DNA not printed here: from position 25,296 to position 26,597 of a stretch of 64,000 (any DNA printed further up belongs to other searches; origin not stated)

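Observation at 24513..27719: RNR alpha subunit (nrdA) split by a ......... intein at the thiyl-radical cysteine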

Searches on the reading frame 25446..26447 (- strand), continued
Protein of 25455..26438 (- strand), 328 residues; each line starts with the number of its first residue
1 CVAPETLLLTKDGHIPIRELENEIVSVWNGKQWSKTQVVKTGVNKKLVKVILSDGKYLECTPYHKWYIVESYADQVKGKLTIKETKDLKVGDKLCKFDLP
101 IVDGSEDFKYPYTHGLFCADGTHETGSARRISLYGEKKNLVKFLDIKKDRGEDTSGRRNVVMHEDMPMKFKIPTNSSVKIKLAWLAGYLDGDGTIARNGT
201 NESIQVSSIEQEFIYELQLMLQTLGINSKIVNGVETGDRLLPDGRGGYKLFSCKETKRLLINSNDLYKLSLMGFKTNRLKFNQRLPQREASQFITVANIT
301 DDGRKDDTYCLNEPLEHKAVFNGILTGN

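Call 20: get_annotated_region(hit=H85, flank=1500)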
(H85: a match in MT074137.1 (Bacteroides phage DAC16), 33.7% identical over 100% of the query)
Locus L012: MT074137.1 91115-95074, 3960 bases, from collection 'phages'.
description: Bacteroides phage DAC16, complete genome.
organism: Bacteroides phage DAC16 (NCBI taxid 2710496)
taxonomy: Viruses; Duplodnaviria; Heunggongvirae; Uroviricota; Caudoviricetes
host: Bacteroides thetaiotaomicron VPI-5485; source: primary sewage effluent collected as it entered a drainage canal; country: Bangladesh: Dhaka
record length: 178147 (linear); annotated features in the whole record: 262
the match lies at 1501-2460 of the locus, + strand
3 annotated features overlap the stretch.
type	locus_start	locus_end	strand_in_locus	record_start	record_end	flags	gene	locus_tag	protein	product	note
CDS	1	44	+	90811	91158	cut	-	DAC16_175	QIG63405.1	hypothetical protein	-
CDS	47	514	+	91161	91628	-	-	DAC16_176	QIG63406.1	hypothetical protein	-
CDS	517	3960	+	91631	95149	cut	-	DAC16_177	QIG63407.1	hypothetical protein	-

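Call 21: get_annotated_region(hit=H87, flank=1500)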
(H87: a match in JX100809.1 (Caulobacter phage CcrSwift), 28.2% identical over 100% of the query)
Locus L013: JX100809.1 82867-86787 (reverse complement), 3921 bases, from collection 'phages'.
description: Caulobacter phage CcrSwift, complete genome.
organism: Caulobacter phage CcrSwift (NCBI taxid 2927984)
taxonomy: Viruses; Duplodnaviria; Heunggongvirae; Uroviricota; Caudoviricetes; Dolichocephalovirinae; Shapirovirus; Shapirovirus swift
host: Caulobacter vibrioides; source: surface water; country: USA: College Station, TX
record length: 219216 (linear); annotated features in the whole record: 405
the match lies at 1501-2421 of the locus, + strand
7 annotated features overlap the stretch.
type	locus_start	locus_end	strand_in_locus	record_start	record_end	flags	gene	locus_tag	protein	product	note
CDS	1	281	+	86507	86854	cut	-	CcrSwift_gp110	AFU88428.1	hypothetical protein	-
CDS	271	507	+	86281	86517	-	-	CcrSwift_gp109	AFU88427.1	hypothetical protein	-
regulatory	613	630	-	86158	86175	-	-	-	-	terminator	predicted rho-independent terminator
CDS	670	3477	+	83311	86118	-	-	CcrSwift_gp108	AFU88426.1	intein-containing putative ribonucleoside diphosphate reductase alpha subunit precursor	NrdA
mat_peptide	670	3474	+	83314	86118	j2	-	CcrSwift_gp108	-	putative ribonucleoside diphosphate reductase alpha subunit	-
mat_peptide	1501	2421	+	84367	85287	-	-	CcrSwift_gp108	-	intein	-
CDS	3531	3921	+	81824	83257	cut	-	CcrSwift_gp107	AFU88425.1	putative ribonucleoside diphosphate reductase beta subunit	-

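Call 22: get_annotated_region(hit=H91, flank=1500)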
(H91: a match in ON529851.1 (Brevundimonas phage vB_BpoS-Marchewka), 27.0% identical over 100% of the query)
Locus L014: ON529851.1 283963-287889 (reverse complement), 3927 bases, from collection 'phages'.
description: Brevundimonas phage vB_BpoS-Marchewka, complete genome.
organism: Brevundimonas phage vB_BpoS-Marchewka (NCBI taxid 2948604)
taxonomy: Viruses; Duplodnaviria; Heunggongvirae; Uroviricota; Caudoviricetes; Dolichocephalovirinae
host: Brevundimonas pondensis LVF1; source: sewage; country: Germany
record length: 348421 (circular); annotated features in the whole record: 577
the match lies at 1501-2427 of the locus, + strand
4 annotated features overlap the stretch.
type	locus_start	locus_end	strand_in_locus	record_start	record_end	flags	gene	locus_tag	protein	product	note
CDS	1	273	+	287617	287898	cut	-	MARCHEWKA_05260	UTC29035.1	hypothetical protein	-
CDS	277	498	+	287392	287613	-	-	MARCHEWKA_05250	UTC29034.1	hypothetical protein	-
CDS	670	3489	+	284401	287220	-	-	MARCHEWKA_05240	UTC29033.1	ribonucleoside-diphosphate reductase I subunit alpha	-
CDS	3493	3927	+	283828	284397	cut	-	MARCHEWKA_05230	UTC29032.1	DNA methylase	-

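Call 23: get_annotated_region(hit=H96, flank=1500)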
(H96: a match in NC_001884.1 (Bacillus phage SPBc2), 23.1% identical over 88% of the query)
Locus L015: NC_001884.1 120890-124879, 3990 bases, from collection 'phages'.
description: Bacillus phage SPBc2, complete genome.
organism: Bacillus phage SPBc2 (NCBI taxid 2932878)
taxonomy: Viruses; Duplodnaviria; Heunggongvirae; Uroviricota; Caudoviricetes; Spbetavirus; Spbetavirus SPbeta
host: Bacillus subtilis; source: -; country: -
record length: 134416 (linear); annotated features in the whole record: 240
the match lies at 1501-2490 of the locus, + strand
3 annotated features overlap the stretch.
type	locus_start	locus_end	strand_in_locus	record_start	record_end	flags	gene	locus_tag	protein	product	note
CDS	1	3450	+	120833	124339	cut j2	bnrdE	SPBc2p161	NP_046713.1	ribonucleotide reductase large subunit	interrupted by an intron and a putative intein coding sequence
misc_feature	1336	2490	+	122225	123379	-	bnrdE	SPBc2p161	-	-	encodes putative intein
CDS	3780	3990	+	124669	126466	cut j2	bnrdF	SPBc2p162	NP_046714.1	ribonucleotide reductase class Ia beta subunit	interrupted by an intron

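Call 44: find_homologous_proteins(query=window:25455-26438:-, max_evalue=1e-10)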
Query seq(328 aa) (328 aa): 98 proteins with E <= 1e-10 among 1074 candidates.
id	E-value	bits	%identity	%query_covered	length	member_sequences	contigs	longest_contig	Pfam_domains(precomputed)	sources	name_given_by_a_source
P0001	9.0e-91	322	48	100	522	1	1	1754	PF02867.21,PF14528.12,PF14890.12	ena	-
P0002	1.6e-89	318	48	100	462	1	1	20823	PF02867.21,PF14528.12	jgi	jgi:ribonucleoside-diphosphate reductase alpha chain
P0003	2.2e-89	318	44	100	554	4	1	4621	PF02867.21,PF14528.12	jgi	jgi:ribonucleoside-diphosphate reductase alpha chain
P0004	3.2e-86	307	48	100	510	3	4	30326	PF02867.21,PF14528.12,PF14890.12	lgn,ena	-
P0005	6.9e-86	306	47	100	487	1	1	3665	PF02867.21,PF14528.12,PF14890.12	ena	-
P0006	2.5e-84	301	63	63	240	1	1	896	PF02867.21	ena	-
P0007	5.5e-82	293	52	84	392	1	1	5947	PF02867.21,PF14528.12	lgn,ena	-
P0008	7.7e-82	293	51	85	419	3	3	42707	PF02867.21,PF14528.12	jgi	-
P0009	7.4e-77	277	43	100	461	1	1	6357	PF02867.21,PF14528.12,PF14890.12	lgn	-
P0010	3.9e-73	264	37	100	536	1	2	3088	PF02867.21,PF14528.12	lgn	-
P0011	5.4e-71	257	47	80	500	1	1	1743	PF02867.21,PF14528.12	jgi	jgi:ribonucleoside-diphosphate reductase alpha chain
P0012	2.2e-69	252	41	100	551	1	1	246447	PF02867.21,PF14528.12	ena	-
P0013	1.3e-67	246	49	75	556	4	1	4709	PF02867.21,PF14528.12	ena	-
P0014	3.6e-67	245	44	89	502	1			PF02867.21,PF14528.12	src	-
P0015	1.9e-66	242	41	100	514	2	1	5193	PF02867.21,PF14528.12,PF14890.12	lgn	-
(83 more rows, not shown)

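Call 66: predict_structure(alignment_id=A1)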
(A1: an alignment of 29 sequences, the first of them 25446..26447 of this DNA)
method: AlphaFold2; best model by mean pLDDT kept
length: 334 residues; sequences in the alignment: 29
mean_pLDDT: 92.8   pTM: 0.90
mean pLDDT of the five models: 92.8, 92.3, 92.0, 91.5, 90.8
residues with pLDDT >= 90: 286; 70-90: 37; 50-70: 10; < 50: 1
segments of 3 or more residues with pLDDT < 50: none
pLDDT, mean of each block of 10 residues (from residue 1): 85 96 97 96 94 96 95 86 93 95 95 98 83 92 96 91 93 95 98 96 91 95 96 93 91 95 94 96 87 82 95 93 95 66
secondary structure, 60 per line:
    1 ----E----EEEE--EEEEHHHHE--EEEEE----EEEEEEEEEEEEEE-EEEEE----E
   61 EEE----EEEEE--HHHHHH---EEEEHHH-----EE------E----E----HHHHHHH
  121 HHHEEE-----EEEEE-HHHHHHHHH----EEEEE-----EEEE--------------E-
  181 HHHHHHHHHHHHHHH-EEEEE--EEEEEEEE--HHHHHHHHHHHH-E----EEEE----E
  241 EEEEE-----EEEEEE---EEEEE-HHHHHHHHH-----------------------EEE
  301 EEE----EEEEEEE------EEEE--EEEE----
elements in order: E10-13 E16-19 H20-23 E27-31 E36-49 E51-55 E60-63 E68-72 H75-80 E84-87 H114-123 E124-126 E132-136 H138-146 E151-155 E161-164 H181-195 E197-201 E204-211 H214-225 E232-235 E240-245 E251-256 E260-264 H266-274 E298-303 E308-314 E321-324 E327-330

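Call 68: fold_search(model_id=the predicted structure, library=pdb)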
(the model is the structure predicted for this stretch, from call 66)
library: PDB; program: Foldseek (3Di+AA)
matches with E <= 10: 972; with E <= 0.001: 71
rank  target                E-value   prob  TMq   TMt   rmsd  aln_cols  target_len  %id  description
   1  7qsu                  4.4e-16  1.00  0.64  0.59   5.7       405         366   19  Crystal structure of homing endonuclease-associated TliVMA intein (C1A, d333-339) (released 2022-03-30)
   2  7qss                  8.1e-14  1.00  0.64  0.51   6.0       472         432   16  Crystal structure of homing endonuclease-associated TliVMA intein (C1A) (released 2022-03-30)
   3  7qst                  8.0e-13  1.00  0.57  0.53  12.3       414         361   16  Crystal structure of homing endonuclease-associated PhoVMA intein (C1A) (released 2022-03-30)
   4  1dq3                  1.9e-12  1.00  0.54  0.41   9.3       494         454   13  CRYSTAL STRUCTURE OF AN ARCHAEAL INTEIN-ENCODED HOMING ENDONUCLEASE PI-PFUI (released 2000-07-05)
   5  1ef0_A                2.2e-12  1.00  0.58  0.48   7.0       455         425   11  CRYSTAL STRUCTURE OF PI-SCEI MINIPRECURSOR (released 2000-06-07)
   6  1jva_B                8.4e-12  1.00  0.59  0.48   6.9       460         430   11  CRYSTAL STRUCTURE OF THE VMA1-DERIVED ENDONUCLEASE BEARING THE N AND C EXTEIN PROPEPTIDES (released 2002-08-29)
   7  1vde_B                9.4e-12  1.00  0.59  0.49   6.7       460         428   11  PI-SCEI, A HOMING ENDONUCLEASE WITH PROTEIN SPLICING ACTIVITY (released 1998-04-08)
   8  1vde_A                3.1e-11  1.00  0.59  0.48   6.9       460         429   11  PI-SCEI, A HOMING ENDONUCLEASE WITH PROTEIN SPLICING ACTIVITY (released 1998-04-08)
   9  1um2_B                5.5e-11  1.00  0.59  0.49   6.7       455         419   11  Crystal Structure of the Vma1-Derived Endonuclease with the Ligated Extein Segment (released 2004-09-22)
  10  1lws_A                1.6e-10  1.00  0.57  0.47   7.4       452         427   12  Crystal structure of the intein homing endonuclease PI-SceI bound to its recognition sequence (released 2002-09-27)
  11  1dfa                  1.8e-10  1.00  0.56  0.48   8.4       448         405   11  CRYSTAL STRUCTURE OF PI-SCEI IN C2 SPACE GROUP (released 1999-12-08)
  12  1ef0_B                2.0e-10  1.00  0.61  0.54   6.3       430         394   12  CRYSTAL STRUCTURE OF PI-SCEI MINIPRECURSOR (released 2000-06-07)
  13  1jva_A                3.1e-10  1.00  0.59  0.48   7.1       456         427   10  CRYSTAL STRUCTURE OF THE VMA1-DERIVED ENDONUCLEASE BEARING THE N AND C EXTEIN PROPEPTIDES (released 2002-08-29)
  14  1um2_A                7.7e-10  1.00  0.58  0.49   6.9       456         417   11  Crystal Structure of the Vma1-Derived Endonuclease with the Ligated Extein Segment (released 2004-09-22)
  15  1lwt_A                1.5e-09  1.00  0.60  0.48   7.0       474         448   10  Crystal structure of the intein homing endonuclease PI-SceI bound to its substrate DNA (Ca2+ free) (released 2002-09-27)
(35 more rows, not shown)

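Call 73: find_related_loci(query=window:25455-26438:-, collection=viral_contigs, flank=2500)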
Query seq(328 aa) (328 aa) in viral_contigs; peptide patterns used: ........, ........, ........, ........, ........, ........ (x = any residue, [..] = any of these).
9 stretches matched a pattern; 3 encode a relative of the query (tblastn E <= 1e-3); 3 distinct loci.
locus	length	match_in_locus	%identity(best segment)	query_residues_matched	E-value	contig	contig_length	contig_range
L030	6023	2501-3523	44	1-328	1e-91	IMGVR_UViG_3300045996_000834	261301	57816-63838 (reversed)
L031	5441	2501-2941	42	1-328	1e-19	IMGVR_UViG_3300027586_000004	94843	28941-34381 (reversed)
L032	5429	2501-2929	34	1-328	9e-15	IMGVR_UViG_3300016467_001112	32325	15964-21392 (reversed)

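Call 83: find_related_loci(query=A2, collection=genome_contigs, flank=1200)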
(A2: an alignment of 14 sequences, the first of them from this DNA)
Query A2 (328 aa) in genome_contigs; peptide patterns used: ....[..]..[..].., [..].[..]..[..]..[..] (x = any residue, [..] = any of these).
111 stretches matched a pattern; 52 encode a relative of the query (tblastn E <= 1e-3); 50 distinct loci.
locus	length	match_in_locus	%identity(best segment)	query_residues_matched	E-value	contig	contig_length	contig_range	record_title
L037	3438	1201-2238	47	1-327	3e-99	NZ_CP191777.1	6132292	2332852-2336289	Crocosphaera watsonii WH 8501 chromosome, complete genome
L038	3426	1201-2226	46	1-327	8e-98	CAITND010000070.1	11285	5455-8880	MAG: uncultured Oscillatoriales cyanobacterium isolate KTt_bin-1839 genome assembly, contig: bin-1839:070/277, whole gen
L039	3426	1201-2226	47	1-327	1e-96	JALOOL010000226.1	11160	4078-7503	MAG: Hydrococcus sp. Prado102 scaffold_13271, whole genome shotgun sequence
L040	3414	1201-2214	46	1-328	2e-95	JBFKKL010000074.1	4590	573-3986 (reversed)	MAG: Candidatus Woesearchaeota archaeon isolate Mix_sand21.2022.07.Z.49 k141_3998467_length_4590_cov_6.0000, whole genom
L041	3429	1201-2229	46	1-327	6e-95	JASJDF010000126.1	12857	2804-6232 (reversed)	MAG: Xenococcaceae cyanobacterium MO_188.B19 MO_188.c_5796, whole genome shotgun sequence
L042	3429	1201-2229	45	1-327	5e-95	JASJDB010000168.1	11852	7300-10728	MAG: Xenococcaceae cyanobacterium MO_167.B52 MO_167.c_4604, whole genome shotgun sequence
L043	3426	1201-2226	46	1-327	1e-94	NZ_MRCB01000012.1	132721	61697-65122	Hydrococcus rivularis NIES-593 NIES-593_Scaffold_12, whole genome shotgun sequence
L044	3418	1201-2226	46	1-327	2e-94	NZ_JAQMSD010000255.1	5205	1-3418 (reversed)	Spirulina sp. CS-785/01 k141_6459, whole genome shotgun sequence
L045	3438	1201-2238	45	1-327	2e-94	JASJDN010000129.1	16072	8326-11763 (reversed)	MAG: Crocosphaera sp. isolate MO_188.B44 MO_188.c_4202, whole genome shotgun sequence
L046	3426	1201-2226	46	1-327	7e-94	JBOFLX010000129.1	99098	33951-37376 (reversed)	MAG: Waterburya sp. isolate WFFMC_MAG_329 k139_78106_flag=0_multi=22.9911_len=99098, whole genome shotgun sequence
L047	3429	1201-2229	44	1-328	6e-94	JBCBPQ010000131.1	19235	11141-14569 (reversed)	MAG: Cyanobacteria bacterium J06633_8 k141_706513_length_19235_cov_77.7258, whole genome shotgun sequence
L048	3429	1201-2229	44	1-328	3e-93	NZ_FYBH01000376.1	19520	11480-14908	Calothrix rhizosoleniae SC01 isolate 1, whole genome shotgun sequence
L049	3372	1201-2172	48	1-327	5e-93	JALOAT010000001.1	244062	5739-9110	MAG: Gammaproteobacteria bacterium isolate SO_2017_LW2 bin 39 scaffold_63_c1_LW138R_2017, whole genome shotgun sequence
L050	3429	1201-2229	46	1-327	1e-92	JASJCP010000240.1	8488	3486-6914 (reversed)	MAG: Xenococcaceae cyanobacterium MO_167.B27 MO_167.c_8135, whole genome shotgun sequence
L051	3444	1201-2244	44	1-327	1e-90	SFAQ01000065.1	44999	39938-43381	MAG: Microcystis wesenbergii Mw_QC_B_20070930_S4 S4_65, whole genome shotgun sequence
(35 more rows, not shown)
